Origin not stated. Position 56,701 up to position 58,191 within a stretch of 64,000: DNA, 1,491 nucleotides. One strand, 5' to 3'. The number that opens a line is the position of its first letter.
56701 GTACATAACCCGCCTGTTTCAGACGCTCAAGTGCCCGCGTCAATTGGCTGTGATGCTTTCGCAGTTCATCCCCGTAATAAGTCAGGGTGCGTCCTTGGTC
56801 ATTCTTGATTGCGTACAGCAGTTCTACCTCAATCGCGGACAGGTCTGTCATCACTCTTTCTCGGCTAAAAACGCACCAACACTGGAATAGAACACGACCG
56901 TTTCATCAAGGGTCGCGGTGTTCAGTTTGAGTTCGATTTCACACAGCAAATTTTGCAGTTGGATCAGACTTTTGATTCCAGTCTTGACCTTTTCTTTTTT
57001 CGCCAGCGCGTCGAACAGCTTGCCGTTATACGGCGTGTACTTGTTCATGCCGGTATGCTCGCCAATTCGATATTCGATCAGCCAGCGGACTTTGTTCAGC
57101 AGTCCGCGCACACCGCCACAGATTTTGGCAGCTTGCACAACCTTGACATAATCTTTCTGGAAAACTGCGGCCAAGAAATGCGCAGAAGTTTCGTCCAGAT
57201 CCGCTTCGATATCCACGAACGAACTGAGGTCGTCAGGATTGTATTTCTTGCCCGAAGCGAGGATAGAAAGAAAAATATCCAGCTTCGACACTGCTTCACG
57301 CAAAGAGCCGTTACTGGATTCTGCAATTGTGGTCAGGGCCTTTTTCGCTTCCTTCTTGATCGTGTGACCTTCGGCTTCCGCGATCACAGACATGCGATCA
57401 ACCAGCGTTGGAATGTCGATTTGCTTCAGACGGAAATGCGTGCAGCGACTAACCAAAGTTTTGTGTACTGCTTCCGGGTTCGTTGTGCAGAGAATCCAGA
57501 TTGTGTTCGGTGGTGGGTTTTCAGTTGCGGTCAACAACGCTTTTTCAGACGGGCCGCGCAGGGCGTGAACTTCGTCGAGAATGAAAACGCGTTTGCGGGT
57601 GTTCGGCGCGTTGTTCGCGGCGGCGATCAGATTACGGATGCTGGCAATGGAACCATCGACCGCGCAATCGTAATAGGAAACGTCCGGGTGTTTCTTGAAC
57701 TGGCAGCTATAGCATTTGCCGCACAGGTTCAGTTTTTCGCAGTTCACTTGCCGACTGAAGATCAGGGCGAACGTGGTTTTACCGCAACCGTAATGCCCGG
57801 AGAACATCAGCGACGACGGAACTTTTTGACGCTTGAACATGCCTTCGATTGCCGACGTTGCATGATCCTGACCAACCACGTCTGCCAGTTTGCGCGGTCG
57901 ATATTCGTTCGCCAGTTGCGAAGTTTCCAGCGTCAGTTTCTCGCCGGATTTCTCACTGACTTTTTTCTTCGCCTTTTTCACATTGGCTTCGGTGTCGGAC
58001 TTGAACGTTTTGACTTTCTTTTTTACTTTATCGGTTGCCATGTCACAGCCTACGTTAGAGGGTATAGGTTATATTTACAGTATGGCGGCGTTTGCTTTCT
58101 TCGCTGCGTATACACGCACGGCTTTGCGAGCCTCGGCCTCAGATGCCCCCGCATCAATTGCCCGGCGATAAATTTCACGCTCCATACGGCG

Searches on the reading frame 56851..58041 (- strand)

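Call 89: search_protein_families(library=phrogs, proteins=[window:56851-58041:-], max_evalue=0.001)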
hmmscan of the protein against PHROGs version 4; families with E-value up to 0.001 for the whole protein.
window:56851-58041:- (396 aa): 4 families
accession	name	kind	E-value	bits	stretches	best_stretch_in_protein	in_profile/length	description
phrog_5846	-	DNA, RNA and nucleotide metabolism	6.9e-93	312.9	1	39-394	2-356/380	clamp loader of DNA polymerase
phrog_168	-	DNA, RNA and nucleotide metabolism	3.5e-22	80.5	1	42-279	10-225/314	clamp loader of DNA polymerase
phrog_11838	-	DNA, RNA and nucleotide metabolism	5.2e-10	40.1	1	44-298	8-240/420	clamp loader of DNA polymerase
phrog_22983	-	unknown function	3.1e-07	31.2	1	131-207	19-98/324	-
